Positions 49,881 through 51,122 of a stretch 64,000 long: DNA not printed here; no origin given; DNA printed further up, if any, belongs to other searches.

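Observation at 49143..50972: Two very AT-rich unknown genes completing the defence/mobile island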

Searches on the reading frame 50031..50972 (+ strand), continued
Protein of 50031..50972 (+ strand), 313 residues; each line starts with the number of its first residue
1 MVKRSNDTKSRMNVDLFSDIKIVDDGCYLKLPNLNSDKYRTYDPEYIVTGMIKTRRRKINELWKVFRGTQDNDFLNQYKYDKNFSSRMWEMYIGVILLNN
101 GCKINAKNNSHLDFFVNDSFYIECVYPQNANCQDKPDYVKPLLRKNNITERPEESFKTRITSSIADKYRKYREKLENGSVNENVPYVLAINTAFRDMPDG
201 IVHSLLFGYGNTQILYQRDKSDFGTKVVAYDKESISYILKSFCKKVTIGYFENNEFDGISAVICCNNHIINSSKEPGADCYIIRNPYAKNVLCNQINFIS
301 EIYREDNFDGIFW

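Call 86: fold_search(model_id=the predicted structure, library=viral)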
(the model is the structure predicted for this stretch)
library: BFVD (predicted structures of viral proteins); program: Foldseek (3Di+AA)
matches with E <= 10: 158; with E <= 0.001: 0
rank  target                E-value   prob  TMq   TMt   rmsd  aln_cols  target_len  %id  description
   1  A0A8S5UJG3            5.6e-02  0.72  0.27  0.16  10.2       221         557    8  Minor capsid protein [Siphoviridae sp. ctvph17]
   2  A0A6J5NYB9            4.0e-01  0.15  0.11  0.21  12.9        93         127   10  Uncharacterized protein [uncultured Caudovirales phage]
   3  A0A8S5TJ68            5.1e-01  0.21  0.19  0.27  11.2       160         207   12  Very-short-patch-repair endonuclease [Siphoviridae sp. ct7yc1]
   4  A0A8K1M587            5.8e-01  0.03  0.13  0.09  22.1       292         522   13  Replication-associated protein [Red panda feces-associated circular DNA virus 15]
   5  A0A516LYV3            7.8e-01  0.08  0.10  0.09  10.8       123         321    7  (no name in the UniProt tables at hand)
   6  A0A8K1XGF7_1          9.9e-01  0.02  0.09  0.04  12.9       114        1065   13  (no name in the UniProt tables at hand)
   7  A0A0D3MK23            1.1e+00  0.38  0.08  0.21   7.8        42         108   17  Terminase small subunit [Leuconostoc phage Ln-8]
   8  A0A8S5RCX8            1.2e+00  0.38  0.11  0.13   6.1        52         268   15  Uncharacterized protein [virus sp. ctmTa7]
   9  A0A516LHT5            1.3e+00  0.47  0.08  0.36   4.4        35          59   20  (no name in the UniProt tables at hand)
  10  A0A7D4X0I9            1.3e+00  0.08  0.10  0.08  16.6        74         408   14  (no name in the UniProt tables at hand)
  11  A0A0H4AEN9            1.4e+00  0.06  0.13  0.20  12.3       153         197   14  (no name in the UniProt tables at hand)
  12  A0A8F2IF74            1.7e+00  0.03  0.08  0.14  16.8       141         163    8  Uncharacterized protein [Gordonia phage VanLee]
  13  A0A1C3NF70            1.7e+00  0.03  0.14  0.16  13.3       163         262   11  (no name in the UniProt tables at hand)
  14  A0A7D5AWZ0            1.7e+00  0.02  0.08  0.06  16.1        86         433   13  (no name in the UniProt tables at hand)
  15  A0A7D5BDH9            1.7e+00  0.01  0.13  0.12  23.2       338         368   10  (no name in the UniProt tables at hand)
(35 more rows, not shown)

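Call 91: find_encoding_contigs(protein=P0011, flank=7000, max_places=3)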
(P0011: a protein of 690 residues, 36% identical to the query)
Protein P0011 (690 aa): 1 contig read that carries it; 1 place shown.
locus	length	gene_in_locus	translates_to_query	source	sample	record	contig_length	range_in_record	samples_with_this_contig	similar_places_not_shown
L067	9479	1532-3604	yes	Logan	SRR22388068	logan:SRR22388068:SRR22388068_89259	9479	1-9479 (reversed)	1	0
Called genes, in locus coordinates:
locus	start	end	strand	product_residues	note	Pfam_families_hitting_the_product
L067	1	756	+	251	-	?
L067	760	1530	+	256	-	-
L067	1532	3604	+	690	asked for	PF01420:Methylase_S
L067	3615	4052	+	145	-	-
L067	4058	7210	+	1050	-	PF04313:HSDR_N, PF04851:ResIII, PF18766:SWI2_SNF2, PF22679:T1R_D3-like, PF11867:T1RH-like_C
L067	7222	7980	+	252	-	PF12705:PDDEXK_1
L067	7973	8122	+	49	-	PF22746:SHOCT-like_DUF2089-C (faint)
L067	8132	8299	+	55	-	-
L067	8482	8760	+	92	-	PF04221:RelB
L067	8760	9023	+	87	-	PF15738:YafQ_toxin (weak)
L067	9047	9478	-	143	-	?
